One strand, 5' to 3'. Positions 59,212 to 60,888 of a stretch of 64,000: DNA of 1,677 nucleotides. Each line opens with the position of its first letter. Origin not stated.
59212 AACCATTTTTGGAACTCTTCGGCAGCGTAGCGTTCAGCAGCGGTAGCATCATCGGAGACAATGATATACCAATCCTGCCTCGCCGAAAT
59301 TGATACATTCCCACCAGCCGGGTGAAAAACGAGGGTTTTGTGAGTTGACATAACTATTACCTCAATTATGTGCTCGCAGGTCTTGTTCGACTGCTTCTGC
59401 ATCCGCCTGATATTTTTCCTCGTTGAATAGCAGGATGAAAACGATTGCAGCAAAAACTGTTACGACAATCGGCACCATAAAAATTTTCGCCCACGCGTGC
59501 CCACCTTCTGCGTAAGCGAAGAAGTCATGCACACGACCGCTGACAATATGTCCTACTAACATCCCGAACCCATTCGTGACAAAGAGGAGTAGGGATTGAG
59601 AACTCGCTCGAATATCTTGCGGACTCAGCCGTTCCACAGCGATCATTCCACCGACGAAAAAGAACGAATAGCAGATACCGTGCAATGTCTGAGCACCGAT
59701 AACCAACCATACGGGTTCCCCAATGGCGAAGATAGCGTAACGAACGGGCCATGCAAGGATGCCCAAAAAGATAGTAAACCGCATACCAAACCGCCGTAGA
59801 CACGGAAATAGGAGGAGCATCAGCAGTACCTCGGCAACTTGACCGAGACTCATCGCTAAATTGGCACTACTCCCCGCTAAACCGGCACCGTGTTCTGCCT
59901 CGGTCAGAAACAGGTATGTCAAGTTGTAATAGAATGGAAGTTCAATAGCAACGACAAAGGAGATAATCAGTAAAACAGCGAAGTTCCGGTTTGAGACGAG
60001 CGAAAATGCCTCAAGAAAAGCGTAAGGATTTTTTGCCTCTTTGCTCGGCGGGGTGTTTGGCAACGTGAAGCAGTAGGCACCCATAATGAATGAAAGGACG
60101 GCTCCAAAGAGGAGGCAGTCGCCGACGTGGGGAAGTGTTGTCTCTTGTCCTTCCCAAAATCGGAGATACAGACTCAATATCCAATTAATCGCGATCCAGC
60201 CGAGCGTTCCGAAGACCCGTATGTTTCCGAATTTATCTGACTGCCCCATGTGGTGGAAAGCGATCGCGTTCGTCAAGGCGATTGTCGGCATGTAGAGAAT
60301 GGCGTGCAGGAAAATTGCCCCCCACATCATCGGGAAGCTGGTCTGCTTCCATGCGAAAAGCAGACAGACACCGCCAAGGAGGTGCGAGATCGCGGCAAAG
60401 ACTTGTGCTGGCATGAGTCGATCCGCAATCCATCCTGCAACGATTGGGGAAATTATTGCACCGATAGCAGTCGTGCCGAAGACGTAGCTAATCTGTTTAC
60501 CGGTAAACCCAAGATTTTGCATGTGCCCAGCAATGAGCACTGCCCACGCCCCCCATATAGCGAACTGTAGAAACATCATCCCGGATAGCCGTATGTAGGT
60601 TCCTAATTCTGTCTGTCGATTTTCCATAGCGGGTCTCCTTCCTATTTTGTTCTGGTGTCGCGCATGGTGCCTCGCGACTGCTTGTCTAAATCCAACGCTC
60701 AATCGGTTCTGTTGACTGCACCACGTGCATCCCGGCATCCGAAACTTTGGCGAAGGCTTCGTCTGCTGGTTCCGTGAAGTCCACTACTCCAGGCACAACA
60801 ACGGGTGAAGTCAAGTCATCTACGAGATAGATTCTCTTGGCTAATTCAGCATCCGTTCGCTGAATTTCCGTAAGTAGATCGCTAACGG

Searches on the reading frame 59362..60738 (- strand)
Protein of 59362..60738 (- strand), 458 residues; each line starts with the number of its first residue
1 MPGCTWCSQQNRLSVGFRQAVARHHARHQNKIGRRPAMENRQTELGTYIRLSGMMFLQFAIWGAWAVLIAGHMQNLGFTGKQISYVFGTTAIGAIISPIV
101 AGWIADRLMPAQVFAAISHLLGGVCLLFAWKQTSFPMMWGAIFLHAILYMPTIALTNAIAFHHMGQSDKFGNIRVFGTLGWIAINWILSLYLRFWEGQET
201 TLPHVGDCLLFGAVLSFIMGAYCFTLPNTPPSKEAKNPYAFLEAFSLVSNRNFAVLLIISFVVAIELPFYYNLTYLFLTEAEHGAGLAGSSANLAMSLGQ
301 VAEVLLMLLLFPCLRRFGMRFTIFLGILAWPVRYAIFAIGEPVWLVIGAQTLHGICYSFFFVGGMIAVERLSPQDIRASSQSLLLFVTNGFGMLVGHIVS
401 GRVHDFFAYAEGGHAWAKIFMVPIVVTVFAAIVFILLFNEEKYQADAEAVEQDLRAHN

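Call 13: search_protein_families(library=pfam, proteins=[window:59362-60738:-], max_evalue=0.01)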
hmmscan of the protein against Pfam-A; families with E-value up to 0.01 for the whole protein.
window:59362-60738:- (458 aa): 3 families
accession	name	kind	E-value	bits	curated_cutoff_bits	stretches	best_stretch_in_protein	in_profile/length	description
PF03825.22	Nuc_H_symport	-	1.6e-96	324.2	25.9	1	46-441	2-398/400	Nucleoside H+ symporter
PF12832.13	MFS_1_like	-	1.1e-36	127.1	25.2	1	48-407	1-365/373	MFS_1 like family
PF07690.21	MFS_1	-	2.1e-18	66.8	33.4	2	282-445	24-179/347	Major Facilitator Superfamily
